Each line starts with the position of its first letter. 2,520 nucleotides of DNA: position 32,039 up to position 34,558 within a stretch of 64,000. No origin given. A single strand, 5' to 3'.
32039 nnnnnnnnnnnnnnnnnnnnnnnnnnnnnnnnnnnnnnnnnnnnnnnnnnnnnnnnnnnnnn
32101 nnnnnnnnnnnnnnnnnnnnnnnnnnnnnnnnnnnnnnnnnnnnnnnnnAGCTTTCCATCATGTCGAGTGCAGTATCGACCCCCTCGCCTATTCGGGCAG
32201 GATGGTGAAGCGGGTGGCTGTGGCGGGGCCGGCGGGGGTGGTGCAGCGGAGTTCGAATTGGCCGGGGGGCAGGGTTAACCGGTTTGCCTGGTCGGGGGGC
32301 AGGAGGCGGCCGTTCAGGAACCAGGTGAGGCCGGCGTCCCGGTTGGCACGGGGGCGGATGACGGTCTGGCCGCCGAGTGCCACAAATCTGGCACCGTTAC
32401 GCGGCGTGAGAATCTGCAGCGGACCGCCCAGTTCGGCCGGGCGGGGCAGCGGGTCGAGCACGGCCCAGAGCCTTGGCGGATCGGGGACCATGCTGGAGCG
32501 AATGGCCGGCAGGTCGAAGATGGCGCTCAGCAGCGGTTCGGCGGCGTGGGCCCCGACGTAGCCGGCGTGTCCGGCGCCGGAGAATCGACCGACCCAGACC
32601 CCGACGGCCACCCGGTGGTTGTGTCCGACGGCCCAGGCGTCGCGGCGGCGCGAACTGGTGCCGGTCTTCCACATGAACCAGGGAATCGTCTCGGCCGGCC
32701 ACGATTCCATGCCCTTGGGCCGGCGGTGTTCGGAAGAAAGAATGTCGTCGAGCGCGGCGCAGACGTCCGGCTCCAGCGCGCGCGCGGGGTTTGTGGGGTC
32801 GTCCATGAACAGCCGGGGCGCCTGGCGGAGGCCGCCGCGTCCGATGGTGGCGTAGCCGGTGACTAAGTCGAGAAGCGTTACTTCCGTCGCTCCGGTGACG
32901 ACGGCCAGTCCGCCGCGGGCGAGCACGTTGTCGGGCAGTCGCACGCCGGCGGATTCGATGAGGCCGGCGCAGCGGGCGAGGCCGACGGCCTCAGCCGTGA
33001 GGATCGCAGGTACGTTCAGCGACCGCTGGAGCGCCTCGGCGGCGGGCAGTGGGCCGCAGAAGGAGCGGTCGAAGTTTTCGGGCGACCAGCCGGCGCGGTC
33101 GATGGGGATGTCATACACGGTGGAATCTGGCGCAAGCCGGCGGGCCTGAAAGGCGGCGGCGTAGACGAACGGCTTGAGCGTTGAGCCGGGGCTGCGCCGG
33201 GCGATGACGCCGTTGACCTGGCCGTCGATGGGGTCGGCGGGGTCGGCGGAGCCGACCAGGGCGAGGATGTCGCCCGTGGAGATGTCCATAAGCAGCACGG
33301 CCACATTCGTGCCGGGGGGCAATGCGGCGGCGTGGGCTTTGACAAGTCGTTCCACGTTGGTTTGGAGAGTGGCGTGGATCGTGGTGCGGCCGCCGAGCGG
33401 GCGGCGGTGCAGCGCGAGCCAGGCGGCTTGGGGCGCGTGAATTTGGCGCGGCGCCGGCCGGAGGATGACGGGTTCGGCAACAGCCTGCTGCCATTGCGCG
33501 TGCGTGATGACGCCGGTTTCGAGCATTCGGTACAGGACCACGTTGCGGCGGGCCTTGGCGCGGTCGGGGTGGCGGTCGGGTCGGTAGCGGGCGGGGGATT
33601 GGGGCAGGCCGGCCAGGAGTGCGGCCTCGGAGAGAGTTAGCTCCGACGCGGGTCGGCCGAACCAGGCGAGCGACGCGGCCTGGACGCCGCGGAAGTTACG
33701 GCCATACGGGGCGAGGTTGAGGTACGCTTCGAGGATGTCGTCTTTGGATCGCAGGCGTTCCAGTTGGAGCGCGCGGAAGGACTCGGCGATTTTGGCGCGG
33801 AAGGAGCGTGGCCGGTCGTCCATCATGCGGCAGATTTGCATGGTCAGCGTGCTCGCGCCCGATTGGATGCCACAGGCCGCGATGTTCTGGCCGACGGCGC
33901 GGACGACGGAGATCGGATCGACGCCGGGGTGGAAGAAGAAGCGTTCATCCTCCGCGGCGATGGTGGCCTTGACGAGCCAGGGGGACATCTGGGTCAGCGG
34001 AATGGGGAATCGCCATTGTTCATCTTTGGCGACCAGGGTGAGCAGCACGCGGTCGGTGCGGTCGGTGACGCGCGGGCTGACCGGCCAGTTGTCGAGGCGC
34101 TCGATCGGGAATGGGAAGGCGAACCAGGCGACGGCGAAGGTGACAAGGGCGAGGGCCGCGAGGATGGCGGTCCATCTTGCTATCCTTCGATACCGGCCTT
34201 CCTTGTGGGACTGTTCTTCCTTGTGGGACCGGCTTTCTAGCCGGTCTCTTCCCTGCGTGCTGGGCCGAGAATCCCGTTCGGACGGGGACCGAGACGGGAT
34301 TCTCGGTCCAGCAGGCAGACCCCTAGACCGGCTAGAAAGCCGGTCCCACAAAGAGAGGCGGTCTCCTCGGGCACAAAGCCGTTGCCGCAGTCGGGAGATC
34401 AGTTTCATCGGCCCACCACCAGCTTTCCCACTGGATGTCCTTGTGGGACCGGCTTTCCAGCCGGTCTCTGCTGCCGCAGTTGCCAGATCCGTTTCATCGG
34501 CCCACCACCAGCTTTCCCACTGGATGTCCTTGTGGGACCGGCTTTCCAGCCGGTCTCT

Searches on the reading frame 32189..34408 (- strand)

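Call 40: search_protein_families(library=pfam, proteins=[window:32189-34408:-])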
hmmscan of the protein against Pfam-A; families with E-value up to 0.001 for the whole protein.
window:32189-34408:- (739 aa): 3 families
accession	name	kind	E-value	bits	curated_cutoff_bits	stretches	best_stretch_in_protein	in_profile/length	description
PF00912.28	Transgly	-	3.3e-55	186.7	27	1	128-295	9-177/178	Transglycosylase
PF00905.27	Transpeptidase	-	6.7e-16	58.8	22.1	1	370-585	2-242/299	Penicillin binding protein transpeptidase domain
PF06832.18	BiPBP_C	-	2.4e-06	27.8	26.8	1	659-733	7-89/90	Penicillin-Binding Protein C-terminus Family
